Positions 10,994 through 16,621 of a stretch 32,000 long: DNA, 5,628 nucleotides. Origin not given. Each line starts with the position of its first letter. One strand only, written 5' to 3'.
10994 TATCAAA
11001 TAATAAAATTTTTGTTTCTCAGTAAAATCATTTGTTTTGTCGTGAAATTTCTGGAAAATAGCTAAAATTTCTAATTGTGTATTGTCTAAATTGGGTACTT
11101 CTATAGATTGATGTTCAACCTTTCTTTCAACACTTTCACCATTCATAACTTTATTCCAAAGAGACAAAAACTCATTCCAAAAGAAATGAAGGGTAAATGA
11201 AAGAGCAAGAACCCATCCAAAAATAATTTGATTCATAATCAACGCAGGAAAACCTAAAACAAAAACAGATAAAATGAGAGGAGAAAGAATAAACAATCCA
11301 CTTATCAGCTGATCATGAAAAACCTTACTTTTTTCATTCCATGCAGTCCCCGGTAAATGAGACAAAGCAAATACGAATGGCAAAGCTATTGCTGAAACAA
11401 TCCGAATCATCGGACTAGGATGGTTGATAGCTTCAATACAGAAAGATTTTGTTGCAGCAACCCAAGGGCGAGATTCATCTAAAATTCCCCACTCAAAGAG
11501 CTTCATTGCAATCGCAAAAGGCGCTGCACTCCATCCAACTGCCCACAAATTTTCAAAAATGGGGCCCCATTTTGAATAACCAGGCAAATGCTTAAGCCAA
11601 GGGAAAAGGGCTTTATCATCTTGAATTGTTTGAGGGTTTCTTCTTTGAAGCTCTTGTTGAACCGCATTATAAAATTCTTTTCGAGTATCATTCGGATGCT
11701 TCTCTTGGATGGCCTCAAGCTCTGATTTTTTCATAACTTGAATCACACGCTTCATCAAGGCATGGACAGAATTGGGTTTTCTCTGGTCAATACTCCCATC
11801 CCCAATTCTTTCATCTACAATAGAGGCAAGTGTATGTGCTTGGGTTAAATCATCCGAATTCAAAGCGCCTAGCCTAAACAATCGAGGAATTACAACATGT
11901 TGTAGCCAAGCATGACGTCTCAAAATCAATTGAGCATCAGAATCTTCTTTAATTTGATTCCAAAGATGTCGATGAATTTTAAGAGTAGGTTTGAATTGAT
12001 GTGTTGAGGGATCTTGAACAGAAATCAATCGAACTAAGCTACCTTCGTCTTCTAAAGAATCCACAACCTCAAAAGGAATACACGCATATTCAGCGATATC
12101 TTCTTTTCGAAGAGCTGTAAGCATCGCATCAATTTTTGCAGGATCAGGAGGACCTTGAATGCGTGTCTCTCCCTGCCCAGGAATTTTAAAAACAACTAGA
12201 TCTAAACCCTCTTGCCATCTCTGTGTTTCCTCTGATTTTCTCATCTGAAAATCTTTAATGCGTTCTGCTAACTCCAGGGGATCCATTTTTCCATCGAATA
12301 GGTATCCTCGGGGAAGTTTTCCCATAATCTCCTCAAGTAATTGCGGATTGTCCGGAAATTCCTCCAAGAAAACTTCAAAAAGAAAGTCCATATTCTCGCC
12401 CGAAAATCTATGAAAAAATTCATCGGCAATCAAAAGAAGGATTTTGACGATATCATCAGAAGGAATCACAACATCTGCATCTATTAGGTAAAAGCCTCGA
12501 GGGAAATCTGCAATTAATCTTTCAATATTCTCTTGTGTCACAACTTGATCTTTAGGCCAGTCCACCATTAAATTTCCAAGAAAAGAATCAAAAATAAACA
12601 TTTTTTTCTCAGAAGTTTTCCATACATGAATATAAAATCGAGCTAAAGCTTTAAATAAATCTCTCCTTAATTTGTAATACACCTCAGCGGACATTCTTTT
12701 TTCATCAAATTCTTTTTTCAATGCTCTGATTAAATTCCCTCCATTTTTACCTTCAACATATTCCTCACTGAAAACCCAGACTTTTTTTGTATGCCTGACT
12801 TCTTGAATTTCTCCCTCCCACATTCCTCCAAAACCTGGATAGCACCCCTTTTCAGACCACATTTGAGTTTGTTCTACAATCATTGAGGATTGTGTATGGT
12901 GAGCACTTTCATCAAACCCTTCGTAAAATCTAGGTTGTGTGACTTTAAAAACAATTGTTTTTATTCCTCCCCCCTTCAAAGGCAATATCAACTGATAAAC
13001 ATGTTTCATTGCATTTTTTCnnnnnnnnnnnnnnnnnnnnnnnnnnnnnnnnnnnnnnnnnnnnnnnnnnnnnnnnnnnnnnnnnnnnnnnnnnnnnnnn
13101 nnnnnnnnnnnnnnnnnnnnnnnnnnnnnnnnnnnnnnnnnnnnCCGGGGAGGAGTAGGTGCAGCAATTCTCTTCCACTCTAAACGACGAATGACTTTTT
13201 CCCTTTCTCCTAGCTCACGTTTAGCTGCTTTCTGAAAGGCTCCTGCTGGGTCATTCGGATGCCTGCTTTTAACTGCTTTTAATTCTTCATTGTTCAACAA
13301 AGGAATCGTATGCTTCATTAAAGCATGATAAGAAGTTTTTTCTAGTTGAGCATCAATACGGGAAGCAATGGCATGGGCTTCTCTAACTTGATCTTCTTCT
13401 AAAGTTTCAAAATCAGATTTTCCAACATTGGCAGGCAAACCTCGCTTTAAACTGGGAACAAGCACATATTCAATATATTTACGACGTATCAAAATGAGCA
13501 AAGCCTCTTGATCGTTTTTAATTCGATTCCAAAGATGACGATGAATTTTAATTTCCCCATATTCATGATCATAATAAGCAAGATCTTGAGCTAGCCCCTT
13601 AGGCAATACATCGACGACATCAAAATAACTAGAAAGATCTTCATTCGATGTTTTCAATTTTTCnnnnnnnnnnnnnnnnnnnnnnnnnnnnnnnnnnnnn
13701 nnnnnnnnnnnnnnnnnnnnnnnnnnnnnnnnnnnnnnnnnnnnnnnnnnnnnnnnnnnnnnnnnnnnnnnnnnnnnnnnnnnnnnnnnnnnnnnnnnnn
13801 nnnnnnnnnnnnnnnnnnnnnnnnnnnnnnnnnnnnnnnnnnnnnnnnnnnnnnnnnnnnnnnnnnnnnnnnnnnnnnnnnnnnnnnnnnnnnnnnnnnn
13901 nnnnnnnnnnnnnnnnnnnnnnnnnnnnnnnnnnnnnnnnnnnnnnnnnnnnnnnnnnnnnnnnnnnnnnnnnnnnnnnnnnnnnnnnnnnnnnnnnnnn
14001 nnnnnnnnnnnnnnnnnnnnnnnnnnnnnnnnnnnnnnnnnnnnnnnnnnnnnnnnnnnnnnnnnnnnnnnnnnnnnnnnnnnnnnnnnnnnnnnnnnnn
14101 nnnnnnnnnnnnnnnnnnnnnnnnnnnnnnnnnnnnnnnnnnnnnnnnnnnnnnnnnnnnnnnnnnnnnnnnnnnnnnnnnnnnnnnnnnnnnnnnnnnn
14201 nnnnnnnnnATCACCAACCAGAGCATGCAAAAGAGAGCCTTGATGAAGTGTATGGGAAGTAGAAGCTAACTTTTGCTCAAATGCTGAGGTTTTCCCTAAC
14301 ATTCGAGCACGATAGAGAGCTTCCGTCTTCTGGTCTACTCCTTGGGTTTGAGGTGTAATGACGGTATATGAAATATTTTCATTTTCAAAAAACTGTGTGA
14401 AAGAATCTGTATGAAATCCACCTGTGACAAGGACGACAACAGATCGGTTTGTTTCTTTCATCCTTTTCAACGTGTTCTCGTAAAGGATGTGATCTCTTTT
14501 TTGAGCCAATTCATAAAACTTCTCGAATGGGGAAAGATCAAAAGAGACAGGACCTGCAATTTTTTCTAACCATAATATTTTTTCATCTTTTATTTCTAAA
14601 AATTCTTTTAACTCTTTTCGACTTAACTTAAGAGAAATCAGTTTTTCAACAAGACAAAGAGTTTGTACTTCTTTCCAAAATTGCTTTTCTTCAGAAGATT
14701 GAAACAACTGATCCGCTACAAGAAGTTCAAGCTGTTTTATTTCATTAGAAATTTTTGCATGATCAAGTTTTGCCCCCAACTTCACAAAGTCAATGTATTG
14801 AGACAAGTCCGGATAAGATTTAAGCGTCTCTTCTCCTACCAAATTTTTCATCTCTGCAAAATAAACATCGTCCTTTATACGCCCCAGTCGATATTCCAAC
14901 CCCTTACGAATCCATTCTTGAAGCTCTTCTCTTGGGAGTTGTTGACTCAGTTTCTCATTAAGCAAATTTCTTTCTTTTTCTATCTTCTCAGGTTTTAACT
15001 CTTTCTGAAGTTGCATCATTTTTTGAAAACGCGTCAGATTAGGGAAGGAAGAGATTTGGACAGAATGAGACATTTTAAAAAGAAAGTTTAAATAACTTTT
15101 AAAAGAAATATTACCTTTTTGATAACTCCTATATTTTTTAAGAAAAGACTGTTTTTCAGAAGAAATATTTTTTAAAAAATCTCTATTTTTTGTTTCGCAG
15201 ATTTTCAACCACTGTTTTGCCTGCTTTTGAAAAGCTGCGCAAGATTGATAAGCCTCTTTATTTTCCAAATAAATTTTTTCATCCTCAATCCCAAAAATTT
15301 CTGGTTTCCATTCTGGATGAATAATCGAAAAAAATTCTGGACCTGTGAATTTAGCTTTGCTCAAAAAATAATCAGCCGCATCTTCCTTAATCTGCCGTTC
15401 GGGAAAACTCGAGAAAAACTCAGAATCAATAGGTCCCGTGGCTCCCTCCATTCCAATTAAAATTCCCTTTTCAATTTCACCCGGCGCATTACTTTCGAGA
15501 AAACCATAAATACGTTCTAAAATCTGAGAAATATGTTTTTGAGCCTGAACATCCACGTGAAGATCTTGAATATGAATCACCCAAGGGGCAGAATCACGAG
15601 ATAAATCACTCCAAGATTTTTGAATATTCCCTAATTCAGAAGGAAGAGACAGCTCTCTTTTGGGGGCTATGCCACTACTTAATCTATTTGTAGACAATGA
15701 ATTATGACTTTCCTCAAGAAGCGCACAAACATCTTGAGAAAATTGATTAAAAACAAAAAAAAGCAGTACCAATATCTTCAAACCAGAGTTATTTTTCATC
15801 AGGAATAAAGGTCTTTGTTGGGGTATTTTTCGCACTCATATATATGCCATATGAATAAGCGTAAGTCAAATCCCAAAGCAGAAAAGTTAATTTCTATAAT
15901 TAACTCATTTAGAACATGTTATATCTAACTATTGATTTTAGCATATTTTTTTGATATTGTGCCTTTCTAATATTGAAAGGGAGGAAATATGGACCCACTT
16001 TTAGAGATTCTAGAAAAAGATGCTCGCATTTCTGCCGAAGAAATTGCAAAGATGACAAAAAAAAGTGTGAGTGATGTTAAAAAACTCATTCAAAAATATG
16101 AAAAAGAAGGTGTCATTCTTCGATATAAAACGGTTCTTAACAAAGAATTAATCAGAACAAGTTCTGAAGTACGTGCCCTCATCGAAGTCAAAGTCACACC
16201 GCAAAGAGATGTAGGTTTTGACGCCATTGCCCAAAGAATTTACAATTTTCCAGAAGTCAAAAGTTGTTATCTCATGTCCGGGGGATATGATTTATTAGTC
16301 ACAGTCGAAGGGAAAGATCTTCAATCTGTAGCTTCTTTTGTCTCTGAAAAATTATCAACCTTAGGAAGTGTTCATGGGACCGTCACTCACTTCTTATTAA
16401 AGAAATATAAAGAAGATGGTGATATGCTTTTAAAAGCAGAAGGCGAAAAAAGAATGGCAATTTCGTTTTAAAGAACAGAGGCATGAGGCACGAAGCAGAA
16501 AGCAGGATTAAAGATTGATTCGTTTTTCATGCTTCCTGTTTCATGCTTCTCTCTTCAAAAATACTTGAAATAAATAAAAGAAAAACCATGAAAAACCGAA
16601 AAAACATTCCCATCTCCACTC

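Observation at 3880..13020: Repeated atypical protein-kinase-like domains with graded motif decay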

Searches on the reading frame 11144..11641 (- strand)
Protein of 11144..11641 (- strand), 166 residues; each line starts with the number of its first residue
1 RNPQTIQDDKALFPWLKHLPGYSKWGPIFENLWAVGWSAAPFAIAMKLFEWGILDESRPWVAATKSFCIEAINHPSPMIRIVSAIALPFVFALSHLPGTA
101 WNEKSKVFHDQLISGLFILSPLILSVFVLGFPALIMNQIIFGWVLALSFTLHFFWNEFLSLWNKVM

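Call 89: search_solved_structures(query=A8, max_evalue=10, show_alignments=2)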
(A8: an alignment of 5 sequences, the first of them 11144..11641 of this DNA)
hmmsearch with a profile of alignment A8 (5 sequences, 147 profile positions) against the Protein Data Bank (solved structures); distinct sequences matched with E-value up to 10: 2.
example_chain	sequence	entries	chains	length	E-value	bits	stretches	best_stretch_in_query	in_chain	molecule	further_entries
8ctj_A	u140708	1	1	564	4.5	10.5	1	55-108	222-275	Transmembrane protein 87A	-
8hsi_A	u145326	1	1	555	7.8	9.8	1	55-108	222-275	Transmembrane protein 87A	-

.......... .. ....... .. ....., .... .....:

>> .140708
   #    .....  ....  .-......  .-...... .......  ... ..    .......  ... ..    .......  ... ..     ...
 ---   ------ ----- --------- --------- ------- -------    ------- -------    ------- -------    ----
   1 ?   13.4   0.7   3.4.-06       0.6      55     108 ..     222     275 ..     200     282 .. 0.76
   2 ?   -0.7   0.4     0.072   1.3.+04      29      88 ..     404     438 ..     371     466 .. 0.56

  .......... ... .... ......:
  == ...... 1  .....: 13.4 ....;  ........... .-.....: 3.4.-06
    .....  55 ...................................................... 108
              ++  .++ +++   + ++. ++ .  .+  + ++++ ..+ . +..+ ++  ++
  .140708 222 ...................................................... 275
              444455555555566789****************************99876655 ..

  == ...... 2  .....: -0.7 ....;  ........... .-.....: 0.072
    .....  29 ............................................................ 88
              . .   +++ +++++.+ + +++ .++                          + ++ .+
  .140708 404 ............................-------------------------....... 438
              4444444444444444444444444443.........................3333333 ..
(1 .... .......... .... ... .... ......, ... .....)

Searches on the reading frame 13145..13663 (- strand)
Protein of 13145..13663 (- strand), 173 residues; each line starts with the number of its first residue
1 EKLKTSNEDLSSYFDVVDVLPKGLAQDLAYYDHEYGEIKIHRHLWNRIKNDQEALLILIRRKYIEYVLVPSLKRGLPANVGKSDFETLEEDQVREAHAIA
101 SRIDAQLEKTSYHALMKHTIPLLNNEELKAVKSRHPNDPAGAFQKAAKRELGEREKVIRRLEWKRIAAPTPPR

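Call 37: search_solved_structures(query=A1, max_evalue=10, show_alignments=2)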
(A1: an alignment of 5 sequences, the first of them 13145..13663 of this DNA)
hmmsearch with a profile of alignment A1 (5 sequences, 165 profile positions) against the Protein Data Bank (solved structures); distinct sequences matched with E-value up to 10: 1.
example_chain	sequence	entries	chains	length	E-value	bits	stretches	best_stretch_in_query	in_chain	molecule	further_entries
6nvy_B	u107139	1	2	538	0.25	14.8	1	134-162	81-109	Penicillin G acylase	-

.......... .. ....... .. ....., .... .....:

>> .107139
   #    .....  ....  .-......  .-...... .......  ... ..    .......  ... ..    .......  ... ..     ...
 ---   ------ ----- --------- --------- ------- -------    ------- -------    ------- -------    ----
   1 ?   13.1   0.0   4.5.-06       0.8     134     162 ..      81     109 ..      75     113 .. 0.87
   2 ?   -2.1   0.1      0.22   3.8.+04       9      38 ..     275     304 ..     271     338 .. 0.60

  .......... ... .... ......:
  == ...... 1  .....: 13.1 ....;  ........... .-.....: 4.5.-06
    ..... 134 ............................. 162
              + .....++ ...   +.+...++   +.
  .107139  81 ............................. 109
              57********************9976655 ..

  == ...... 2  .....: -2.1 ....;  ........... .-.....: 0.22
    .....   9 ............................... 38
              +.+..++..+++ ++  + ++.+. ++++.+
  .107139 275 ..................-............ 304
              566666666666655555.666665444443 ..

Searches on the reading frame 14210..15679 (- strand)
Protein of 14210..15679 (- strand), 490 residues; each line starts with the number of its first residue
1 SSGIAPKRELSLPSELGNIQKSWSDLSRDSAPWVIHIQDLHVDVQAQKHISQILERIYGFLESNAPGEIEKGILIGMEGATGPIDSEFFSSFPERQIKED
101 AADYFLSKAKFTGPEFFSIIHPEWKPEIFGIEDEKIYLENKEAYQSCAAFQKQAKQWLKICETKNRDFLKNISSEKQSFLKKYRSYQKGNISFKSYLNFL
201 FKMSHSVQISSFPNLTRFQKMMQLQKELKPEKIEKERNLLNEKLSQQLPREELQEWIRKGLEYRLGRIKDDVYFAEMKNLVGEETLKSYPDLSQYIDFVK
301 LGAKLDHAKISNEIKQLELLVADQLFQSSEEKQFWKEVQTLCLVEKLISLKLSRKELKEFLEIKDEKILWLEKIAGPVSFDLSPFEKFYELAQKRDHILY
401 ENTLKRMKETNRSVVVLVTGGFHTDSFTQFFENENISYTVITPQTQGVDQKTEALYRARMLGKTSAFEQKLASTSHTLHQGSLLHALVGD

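Call 79: find_related_loci(query=A7, collection=genome_contigs, flank=10000)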
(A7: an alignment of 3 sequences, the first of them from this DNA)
Query A7 (490 aa) in genome_contigs; peptide patterns used: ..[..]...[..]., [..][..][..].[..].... (x = any residue, [..] = any of these).
118 stretches matched a pattern; 40 encode a relative of the query (tblastn E <= 1e-3); 40 distinct loci.
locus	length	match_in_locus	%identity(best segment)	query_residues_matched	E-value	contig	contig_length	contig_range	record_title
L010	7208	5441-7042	78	1-490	0e+0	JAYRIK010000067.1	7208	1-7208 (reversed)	MAG: Candidatus Auribacterota bacterium isolate SZ_szas25bin.51 k141_421607, whole genome shotgun sequence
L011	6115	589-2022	29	32-490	5e-61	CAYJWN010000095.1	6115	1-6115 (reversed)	MAG TPA_asm: uncultured Planctomycetales bacterium isolate ERP125453_co1_486 genome assembly, contig: NODE_16892_length_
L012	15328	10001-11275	33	30-445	5e-58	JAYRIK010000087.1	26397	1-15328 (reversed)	MAG: Candidatus Auribacterota bacterium isolate SZ_szas25bin.51 k141_507442, whole genome shotgun sequence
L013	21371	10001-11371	30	2-447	2e-57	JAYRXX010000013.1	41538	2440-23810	MAG: Elusimicrobiota bacterium isolate EBPR_ori4bin.9 k141_46096, whole genome shotgun sequence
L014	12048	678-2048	30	2-447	3e-55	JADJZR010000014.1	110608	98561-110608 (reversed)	MAG: Elusimicrobia bacterium isolate Lyne_18-Q3-R50-59_MAXAC.215 tig00024089-10-1101280, whole genome shotgun sequence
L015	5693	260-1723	29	2-478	3e-54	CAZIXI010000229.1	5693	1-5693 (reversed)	MAG TPA_asm: uncultured bacterium isolate SRP077602_co2_311 genome assembly, contig: NODE_20951_length_5693_cov_3.928521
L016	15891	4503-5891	27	17-469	5e-49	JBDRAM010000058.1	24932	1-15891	MAG: Candidatus Omnitrophota bacterium isolate MEGAHIT-group-1.1003 k141_10846865, whole genome shotgun sequence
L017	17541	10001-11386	25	6-448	5e-42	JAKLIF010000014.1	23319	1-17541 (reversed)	MAG: Elusimicrobia bacterium isolate RA.bin80 RA.bin80_14, whole genome shotgun sequence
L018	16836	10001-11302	27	9-448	2e-41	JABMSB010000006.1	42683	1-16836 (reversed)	MAG: Candidatus Omnitrophota bacterium isolate bin.291 k141_337679, whole genome shotgun sequence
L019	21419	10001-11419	26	16-463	4e-41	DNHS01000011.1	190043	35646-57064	MAG TPA_asm: Candidatus Omnitrophota bacterium isolate UBA10183 contig_307, whole genome shotgun sequence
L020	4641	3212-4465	25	17-449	5e-37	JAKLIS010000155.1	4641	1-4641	MAG: Elusimicrobia bacterium isolate RA.bin92 RA.bin92_155, whole genome shotgun sequence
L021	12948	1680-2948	26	10-477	1e-33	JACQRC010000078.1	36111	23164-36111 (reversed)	MAG: Candidatus Omnitrophota bacterium isolate NC_groundwater_1349_Ag_S-0.2um_65_43 S_p2_S4_coassembly_k141_3202717, who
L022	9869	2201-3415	26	10-456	9e-31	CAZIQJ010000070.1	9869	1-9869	MAG TPA_asm: uncultured bacterium isolate SRP342105_co2_29 genome assembly, contig: NODE_7460_length_9869_cov_4.181374,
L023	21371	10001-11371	26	12-473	2e-24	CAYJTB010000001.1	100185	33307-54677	MAG TPA_asm: uncultured bacterium isolate ERP125453_co1_402 genome assembly, contig: NODE_105_length_100185_cov_9.350135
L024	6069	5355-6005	27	9-236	4e-21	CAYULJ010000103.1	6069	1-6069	MAG TPA_asm: uncultured Planctomycetia bacterium isolate SRP167671_co1_160 genome assembly, contig: NODE_15375_length_60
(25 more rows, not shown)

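Call 87: search_solved_structures(query=A7, max_evalue=1, show_alignments=1)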
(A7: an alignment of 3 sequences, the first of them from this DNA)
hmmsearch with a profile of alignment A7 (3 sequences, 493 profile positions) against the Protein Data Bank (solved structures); distinct sequences matched with E-value up to 1: 7.
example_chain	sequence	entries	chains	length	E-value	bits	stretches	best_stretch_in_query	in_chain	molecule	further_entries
5it7_ZZ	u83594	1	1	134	0.17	13.8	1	196-280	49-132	KLLA0E03455p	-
6uz7_AZ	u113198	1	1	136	0.18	13.8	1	196-280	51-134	KLLA0E03455p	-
6woo_Z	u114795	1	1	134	0.24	13.4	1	200-280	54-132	eL27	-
4u3m_N7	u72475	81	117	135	0.25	13.3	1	200-280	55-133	60S ribosomal protein L27-A | 60S ribosomal protein L27 | Large ribosomal subunit protein eL27A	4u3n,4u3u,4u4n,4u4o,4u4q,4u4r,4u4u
3j6x_67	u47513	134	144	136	0.25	13.3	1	200-280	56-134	60S ribosomal protein L27 | 60S ribosomal protein L27-A | 60S ribosomal protein rpL27 (L27e)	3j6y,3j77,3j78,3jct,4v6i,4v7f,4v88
28jw_u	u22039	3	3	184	0.28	13.1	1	319-398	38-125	bS21c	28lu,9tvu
7pnt_X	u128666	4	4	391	0.43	12.5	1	121-188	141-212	28S ribosomal protein S29, mitochondrial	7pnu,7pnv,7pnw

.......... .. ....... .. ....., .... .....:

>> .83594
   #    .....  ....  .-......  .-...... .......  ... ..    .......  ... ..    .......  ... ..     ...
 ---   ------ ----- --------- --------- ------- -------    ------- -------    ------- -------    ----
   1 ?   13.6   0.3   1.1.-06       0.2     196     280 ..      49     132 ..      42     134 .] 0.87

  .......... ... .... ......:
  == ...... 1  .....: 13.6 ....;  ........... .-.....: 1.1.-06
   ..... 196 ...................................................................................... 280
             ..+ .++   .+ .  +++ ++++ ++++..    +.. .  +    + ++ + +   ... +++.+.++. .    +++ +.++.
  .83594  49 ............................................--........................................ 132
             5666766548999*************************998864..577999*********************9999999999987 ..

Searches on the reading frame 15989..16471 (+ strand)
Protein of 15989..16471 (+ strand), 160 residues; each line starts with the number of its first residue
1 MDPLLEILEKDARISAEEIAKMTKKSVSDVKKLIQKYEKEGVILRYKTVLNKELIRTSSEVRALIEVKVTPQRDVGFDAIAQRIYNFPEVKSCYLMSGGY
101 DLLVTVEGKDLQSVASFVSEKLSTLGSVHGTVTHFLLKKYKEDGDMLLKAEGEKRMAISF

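Call 25: find_encoding_contigs(protein=window:15989-16471:+, flank=10000, max_places=6)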
Protein window:15989-16471:+ (160 aa): 1 contig read that carries it; 1 place shown.
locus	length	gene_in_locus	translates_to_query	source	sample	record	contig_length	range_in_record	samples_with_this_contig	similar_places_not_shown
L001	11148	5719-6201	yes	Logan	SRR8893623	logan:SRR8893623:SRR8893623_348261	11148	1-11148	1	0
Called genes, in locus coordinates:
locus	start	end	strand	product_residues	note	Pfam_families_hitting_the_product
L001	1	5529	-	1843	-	?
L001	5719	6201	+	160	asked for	PF13412:HTH_24, PF01037:AsnC_trans_reg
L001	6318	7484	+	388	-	PF00155:Aminotran_1_2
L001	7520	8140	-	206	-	PF03544:TonB_C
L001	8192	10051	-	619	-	PF07715:Plug, PF00593:TonB_dep_Rec_b-barrel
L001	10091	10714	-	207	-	-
